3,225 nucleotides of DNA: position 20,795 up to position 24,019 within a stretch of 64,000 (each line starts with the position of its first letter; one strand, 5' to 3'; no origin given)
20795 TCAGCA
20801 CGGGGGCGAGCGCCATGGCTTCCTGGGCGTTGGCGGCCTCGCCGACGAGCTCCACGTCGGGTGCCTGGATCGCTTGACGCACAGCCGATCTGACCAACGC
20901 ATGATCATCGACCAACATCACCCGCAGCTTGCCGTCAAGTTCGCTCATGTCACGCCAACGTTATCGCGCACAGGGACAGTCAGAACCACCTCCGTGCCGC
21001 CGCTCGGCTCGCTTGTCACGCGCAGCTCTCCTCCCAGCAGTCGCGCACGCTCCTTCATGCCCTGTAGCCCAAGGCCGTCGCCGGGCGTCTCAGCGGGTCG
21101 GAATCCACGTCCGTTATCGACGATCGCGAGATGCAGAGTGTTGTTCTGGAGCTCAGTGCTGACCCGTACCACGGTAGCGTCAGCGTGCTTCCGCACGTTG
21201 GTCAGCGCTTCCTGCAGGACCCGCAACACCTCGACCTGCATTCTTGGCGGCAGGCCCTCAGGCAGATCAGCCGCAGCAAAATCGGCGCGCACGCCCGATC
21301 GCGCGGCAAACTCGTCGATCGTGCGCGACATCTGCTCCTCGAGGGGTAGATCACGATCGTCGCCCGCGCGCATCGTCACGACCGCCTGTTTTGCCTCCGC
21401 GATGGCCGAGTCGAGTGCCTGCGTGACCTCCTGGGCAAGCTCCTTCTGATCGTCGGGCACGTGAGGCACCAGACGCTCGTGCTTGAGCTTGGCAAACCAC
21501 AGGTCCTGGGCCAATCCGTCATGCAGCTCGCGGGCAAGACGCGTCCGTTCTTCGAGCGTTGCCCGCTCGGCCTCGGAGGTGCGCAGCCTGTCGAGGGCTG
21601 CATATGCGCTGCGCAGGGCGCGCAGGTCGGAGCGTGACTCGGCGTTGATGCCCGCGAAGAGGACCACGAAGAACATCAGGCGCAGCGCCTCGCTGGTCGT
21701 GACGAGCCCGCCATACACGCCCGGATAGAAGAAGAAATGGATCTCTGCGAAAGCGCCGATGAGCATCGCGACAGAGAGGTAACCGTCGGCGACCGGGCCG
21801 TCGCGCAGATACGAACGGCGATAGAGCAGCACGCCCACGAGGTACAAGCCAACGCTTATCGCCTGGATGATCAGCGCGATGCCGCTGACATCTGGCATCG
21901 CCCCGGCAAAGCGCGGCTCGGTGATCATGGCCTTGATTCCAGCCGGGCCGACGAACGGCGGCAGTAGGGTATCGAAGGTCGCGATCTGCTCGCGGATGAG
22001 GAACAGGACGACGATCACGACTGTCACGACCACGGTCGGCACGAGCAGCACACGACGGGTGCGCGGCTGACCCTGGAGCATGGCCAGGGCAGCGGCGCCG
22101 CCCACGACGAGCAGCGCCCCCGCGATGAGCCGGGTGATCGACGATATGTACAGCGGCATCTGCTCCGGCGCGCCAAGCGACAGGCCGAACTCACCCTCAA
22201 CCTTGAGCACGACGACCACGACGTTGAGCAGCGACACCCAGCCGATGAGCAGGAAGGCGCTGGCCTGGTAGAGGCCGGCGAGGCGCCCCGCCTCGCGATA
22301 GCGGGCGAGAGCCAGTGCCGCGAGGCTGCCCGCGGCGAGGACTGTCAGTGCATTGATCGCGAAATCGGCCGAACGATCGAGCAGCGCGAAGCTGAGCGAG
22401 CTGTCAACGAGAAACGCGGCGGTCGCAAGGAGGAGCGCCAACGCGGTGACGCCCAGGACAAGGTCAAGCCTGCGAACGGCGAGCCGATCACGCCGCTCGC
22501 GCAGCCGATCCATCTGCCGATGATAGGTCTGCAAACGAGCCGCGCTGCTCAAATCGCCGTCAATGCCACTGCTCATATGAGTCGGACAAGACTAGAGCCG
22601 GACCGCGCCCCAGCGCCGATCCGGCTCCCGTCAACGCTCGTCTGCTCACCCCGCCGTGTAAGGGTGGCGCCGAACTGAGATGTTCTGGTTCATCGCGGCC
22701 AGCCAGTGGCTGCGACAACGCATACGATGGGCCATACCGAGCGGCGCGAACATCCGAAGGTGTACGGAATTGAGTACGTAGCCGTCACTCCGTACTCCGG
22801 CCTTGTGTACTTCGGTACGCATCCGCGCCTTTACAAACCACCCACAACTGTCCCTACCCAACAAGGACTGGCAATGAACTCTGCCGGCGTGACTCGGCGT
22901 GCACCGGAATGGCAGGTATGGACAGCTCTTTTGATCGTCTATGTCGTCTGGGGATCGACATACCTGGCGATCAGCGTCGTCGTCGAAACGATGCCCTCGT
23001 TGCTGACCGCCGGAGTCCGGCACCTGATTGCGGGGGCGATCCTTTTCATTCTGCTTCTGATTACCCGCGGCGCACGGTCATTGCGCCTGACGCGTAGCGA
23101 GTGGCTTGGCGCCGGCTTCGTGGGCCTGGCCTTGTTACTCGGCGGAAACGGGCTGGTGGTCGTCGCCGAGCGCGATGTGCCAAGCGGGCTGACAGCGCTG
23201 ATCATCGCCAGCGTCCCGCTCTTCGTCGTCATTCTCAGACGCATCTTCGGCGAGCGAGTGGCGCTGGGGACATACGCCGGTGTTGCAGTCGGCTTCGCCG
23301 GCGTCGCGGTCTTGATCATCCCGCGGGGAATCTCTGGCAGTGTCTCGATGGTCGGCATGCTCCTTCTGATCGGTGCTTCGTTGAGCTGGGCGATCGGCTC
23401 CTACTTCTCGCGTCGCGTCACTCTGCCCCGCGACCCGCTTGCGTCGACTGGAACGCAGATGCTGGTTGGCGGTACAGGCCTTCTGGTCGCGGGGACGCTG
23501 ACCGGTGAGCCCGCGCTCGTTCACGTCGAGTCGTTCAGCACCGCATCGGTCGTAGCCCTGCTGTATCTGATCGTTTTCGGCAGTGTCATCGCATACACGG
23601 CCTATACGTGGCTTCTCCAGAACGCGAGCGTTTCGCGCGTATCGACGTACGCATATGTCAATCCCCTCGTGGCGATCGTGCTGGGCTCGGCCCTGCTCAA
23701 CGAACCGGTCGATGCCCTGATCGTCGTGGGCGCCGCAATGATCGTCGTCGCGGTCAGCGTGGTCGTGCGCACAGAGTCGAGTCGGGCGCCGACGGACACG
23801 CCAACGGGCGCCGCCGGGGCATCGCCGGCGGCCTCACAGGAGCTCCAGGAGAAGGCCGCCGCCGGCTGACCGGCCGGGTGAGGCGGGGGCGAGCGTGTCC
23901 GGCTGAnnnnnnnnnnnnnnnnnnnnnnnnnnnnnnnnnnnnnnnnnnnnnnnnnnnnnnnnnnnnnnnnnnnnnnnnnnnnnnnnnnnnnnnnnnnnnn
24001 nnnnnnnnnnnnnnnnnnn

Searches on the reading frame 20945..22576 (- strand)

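Call 59: search_protein_families(library=pfam, proteins=[window:20945-22576:-], max_evalue=0.00001)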
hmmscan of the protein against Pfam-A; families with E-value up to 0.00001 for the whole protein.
window:20945-22576:- (543 aa): 3 families
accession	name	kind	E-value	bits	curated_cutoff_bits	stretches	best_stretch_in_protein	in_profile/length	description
PF02518.31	HATPase_c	-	4e-16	59.9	26.4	1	449-537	5-110/111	Histidine kinase-, DNA gyrase B-, and HSP90-like ATPase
PF07730.19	HisKA_3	-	3.8e-11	43.8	24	1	343-405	1-66/68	Histidine kinase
PF13581.12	HATPase_c_2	-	2.8e-06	27.8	27.4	1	416-502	11-89/127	Histidine kinase-like ATPase domain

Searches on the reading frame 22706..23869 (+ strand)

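Call 59: search_protein_families(library=pfam, proteins=[window:22706-23869:+], max_evalue=0.00001)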
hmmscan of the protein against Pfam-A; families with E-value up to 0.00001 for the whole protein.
window:22706-23869:+ (387 aa): 1 family
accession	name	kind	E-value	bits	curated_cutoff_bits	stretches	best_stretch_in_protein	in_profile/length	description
PF00892.27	EamA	-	2.1e-37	128.9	28.2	2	216-354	2-134/135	EamA-like transporter family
